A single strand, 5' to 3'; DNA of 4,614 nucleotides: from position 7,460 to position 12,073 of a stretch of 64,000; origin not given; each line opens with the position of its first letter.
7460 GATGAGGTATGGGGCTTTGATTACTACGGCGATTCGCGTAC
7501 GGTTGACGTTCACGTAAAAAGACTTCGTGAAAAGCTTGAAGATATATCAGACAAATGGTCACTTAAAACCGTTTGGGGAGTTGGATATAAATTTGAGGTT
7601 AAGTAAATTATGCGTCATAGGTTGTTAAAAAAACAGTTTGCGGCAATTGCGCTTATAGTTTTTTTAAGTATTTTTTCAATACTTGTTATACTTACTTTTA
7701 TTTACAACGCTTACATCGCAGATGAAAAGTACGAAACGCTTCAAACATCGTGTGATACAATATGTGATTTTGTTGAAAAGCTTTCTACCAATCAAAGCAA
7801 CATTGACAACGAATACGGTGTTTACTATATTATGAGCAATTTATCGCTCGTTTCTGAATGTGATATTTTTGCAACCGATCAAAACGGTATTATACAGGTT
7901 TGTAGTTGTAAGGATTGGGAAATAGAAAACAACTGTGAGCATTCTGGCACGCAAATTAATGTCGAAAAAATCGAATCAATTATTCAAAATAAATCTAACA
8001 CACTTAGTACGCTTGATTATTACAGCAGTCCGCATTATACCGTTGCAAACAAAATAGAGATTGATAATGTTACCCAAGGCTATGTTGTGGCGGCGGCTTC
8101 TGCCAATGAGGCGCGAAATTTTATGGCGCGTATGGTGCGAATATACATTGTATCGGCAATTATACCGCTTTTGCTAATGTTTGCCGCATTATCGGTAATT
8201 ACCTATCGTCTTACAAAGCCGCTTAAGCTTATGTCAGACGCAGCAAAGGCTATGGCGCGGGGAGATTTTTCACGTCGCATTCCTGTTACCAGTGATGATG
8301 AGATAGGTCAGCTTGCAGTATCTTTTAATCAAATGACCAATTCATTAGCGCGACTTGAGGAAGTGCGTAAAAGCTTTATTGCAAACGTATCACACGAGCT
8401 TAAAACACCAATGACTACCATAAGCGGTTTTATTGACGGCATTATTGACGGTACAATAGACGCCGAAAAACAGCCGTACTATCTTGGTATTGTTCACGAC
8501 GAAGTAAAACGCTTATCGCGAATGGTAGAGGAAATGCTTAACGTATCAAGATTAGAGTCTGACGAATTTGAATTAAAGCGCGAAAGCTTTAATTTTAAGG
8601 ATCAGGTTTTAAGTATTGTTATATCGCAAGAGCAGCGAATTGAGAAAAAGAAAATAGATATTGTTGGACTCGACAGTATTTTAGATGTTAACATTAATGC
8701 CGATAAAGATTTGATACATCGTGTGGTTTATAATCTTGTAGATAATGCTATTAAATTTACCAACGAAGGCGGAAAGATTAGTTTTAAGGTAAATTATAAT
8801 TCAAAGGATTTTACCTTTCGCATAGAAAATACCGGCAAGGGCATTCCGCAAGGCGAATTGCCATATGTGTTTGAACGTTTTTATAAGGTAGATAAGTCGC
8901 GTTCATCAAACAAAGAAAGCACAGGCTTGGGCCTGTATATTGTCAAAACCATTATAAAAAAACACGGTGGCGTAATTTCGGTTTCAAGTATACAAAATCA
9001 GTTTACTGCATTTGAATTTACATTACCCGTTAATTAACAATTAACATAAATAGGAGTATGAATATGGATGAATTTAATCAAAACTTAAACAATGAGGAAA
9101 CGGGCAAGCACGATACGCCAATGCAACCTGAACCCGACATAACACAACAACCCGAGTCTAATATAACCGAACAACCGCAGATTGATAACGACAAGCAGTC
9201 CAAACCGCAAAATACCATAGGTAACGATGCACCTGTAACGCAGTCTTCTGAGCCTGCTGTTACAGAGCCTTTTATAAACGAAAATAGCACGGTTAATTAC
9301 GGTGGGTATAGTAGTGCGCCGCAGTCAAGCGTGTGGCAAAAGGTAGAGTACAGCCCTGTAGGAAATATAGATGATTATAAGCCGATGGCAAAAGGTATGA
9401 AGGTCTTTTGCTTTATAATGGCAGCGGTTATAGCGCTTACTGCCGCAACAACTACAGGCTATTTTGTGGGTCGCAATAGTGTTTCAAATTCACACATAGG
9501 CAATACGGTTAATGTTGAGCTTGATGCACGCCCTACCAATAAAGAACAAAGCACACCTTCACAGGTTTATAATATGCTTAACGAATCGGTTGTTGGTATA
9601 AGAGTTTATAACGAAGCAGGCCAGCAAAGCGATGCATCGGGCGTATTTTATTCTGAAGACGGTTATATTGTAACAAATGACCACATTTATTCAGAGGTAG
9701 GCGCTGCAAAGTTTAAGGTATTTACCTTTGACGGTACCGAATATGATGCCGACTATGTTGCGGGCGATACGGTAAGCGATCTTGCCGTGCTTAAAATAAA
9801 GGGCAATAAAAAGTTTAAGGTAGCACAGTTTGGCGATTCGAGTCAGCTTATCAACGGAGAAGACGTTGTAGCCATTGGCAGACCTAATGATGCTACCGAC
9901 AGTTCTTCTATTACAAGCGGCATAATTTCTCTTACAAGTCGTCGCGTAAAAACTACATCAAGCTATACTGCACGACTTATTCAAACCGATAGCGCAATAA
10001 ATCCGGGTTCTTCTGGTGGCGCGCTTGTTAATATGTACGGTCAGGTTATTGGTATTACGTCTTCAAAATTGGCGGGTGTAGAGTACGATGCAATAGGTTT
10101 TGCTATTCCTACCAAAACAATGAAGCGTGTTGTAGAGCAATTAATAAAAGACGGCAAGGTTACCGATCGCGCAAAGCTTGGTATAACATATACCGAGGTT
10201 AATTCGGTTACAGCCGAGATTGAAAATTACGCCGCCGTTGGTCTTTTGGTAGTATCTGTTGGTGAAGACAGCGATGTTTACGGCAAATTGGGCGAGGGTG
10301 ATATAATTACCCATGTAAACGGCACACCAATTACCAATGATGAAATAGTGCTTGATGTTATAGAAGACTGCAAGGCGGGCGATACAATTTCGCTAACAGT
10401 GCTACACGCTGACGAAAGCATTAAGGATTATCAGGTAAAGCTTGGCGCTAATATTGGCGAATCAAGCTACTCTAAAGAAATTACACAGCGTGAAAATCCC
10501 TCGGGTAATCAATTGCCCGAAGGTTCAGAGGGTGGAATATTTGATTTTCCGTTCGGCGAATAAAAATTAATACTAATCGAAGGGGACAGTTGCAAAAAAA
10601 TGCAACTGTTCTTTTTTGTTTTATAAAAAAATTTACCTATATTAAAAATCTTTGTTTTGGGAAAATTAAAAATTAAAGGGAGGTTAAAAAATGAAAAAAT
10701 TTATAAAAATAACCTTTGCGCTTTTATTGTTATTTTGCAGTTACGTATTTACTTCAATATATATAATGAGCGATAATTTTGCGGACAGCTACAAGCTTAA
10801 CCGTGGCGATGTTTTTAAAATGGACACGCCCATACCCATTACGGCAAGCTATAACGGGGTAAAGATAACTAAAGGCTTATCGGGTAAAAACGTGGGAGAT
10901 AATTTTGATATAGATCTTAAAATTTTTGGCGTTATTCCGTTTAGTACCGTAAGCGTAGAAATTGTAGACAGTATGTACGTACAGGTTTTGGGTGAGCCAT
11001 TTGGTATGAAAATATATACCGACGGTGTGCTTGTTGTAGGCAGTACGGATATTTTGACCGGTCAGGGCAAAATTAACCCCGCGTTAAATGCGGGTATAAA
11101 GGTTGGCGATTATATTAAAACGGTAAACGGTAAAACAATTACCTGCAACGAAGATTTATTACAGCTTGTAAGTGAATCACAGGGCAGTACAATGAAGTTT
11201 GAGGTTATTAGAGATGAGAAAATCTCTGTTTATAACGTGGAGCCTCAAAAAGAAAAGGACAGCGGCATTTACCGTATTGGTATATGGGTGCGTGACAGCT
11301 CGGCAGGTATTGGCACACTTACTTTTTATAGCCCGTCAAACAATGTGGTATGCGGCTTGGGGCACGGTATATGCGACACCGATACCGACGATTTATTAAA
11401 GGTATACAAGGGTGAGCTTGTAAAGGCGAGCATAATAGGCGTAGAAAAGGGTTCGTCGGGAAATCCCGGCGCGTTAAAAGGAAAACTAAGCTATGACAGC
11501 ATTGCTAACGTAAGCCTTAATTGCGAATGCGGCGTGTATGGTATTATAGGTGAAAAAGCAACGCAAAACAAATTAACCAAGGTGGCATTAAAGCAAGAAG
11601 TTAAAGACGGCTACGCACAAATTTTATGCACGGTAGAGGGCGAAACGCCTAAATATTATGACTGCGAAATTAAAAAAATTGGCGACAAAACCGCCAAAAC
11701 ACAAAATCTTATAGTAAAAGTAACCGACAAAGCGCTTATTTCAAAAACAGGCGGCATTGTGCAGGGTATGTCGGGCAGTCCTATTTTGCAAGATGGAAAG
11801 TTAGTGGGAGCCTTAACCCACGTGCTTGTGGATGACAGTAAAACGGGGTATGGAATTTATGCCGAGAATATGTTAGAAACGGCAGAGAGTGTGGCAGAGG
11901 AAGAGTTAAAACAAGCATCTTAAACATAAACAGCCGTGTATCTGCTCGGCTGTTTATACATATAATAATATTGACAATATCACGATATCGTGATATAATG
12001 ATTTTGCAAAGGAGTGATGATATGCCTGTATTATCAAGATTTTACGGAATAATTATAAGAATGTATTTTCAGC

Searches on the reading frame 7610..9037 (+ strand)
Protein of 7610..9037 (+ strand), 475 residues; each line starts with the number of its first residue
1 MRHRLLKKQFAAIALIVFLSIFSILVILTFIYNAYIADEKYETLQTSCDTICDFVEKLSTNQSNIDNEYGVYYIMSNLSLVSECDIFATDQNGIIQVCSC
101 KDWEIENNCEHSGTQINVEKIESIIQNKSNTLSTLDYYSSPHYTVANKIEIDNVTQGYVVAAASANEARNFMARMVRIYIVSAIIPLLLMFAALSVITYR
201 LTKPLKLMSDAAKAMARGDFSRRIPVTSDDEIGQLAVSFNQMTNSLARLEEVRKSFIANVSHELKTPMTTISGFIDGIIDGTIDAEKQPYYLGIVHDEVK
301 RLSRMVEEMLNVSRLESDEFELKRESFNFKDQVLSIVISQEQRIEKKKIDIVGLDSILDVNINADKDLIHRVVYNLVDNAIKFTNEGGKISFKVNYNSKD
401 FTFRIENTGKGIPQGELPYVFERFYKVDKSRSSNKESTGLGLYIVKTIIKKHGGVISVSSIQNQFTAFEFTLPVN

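Call 20: search_protein_families(library=pfam, proteins=[window:7610-9037:+], max_evalue=0.001)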
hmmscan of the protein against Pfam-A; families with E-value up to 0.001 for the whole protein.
window:7610-9037:+ (475 aa): 4 families
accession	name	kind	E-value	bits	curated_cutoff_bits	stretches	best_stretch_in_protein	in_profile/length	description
PF02518.31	HATPase_c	-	2.2e-28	99.4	26.4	1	365-474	2-109/111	Histidine kinase-, DNA gyrase B-, and HSP90-like ATPase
PF00672.30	HAMP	-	1.2e-18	67.6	25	1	197-246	2-51/53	HAMP domain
PF00512.31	HisKA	-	7.2e-17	61.6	26.9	1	253-317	2-65/66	His Kinase A (phospho-acceptor) domain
PF14501.12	HATPase_c_5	-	2.1e-07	31.2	22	1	369-466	6-96/102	GHKL domain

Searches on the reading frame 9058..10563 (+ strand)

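Call 20: search_protein_families(library=pfam, proteins=[window:9058-10563:+], max_evalue=0.001)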
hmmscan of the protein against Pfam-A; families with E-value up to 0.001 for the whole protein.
window:9058-10563:+ (501 aa): 3 families
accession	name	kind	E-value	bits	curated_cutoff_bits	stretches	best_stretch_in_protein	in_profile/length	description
PF13365.12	Trypsin_2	-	1.6e-30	107.2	27.6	1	193-333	1-144/144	Trypsin-like peptidase domain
PF00089.32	Trypsin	-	3e-16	60.4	20.6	1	190-357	24-218/220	Trypsin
PF13180.12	PDZ_2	-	1.4e-08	35.4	27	1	373-462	2-80/80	PDZ domain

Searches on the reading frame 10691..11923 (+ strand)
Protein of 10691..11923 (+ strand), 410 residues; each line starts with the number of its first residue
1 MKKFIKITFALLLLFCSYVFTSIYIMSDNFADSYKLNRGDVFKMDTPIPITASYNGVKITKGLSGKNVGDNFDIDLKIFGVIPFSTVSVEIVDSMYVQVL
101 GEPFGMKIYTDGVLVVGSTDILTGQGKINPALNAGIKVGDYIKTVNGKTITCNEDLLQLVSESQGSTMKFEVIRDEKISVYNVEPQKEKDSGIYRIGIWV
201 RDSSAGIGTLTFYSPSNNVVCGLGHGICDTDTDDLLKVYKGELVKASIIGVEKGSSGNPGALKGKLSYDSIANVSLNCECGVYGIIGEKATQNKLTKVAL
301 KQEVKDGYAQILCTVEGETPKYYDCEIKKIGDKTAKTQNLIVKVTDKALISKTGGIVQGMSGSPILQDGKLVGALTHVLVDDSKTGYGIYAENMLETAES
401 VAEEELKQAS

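Call 20: search_protein_families(library=pfam, proteins=[window:10691-11923:+], max_evalue=0.001)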
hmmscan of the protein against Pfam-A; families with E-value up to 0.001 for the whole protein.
window:10691-11923:+ (410 aa): 4 families
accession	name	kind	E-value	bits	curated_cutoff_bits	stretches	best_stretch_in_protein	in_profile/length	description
PF05580.18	Peptidase_S55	-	3.6e-78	262.8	25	1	193-395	2-210/210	SpoIVB peptidase S55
PF13180.12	PDZ_2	-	6.4e-08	33.2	27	1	127-183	21-78/80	PDZ domain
PF17820.7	PDZ_6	-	0.00012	22.1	27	1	130-174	10-54/54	PDZ domain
PF14685.13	PDZ_Tricorn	-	0.00068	20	25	0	130-176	32-80/88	Tricorn protease PDZ domain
